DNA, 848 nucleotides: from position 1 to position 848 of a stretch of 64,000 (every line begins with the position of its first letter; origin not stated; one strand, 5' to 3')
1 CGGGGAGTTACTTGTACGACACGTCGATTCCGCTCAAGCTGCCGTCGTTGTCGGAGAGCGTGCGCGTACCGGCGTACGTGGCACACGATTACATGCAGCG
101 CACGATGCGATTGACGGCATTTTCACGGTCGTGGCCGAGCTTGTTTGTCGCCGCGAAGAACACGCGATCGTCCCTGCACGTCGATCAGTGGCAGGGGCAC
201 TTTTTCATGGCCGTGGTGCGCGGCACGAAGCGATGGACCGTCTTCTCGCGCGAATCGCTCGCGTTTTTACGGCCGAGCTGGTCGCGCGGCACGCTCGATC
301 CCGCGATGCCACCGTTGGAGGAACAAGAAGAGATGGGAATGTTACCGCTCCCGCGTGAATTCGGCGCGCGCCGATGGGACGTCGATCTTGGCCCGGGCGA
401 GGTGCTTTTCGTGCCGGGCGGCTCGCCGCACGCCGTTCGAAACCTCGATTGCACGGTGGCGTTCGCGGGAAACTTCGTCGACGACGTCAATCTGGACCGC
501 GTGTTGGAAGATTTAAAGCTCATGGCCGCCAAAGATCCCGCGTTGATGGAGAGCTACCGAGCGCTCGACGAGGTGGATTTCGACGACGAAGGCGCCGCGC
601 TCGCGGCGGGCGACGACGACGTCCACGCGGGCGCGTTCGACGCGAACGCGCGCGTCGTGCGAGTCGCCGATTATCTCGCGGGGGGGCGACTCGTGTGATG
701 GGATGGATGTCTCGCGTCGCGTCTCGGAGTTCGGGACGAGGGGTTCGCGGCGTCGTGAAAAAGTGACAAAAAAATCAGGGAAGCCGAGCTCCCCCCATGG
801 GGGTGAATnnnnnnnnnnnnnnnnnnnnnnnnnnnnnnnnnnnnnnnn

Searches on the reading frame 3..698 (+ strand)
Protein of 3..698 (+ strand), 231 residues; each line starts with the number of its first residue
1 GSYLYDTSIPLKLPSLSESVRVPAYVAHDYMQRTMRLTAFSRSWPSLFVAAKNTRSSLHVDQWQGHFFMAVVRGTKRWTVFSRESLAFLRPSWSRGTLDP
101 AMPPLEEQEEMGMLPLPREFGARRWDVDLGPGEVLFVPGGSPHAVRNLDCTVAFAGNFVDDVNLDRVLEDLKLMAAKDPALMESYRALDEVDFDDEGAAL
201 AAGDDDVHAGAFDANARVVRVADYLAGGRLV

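Call 31: search_protein_families(library=pfam, proteins=[window:3-698:+], max_evalue=0.001)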
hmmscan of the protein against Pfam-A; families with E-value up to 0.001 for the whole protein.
window:3-698:+ (231 aa): 4 families
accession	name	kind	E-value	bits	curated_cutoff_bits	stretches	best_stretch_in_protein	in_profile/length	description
PF13621.12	Cupin_8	-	1.8e-11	44.9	27.4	1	44-154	133-242/252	Cupin-like domain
PF02373.28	JmjC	-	1.2e-07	32.6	24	1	47-158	2-114/114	JmjC domain, hydroxylase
PF08007.18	JmjC_2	-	0.00019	21.4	22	1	37-154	18-115/127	JmjC domain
PF07883.17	Cupin_2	-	0.00042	20.4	27.2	0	126-148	37-59/70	Cupin domain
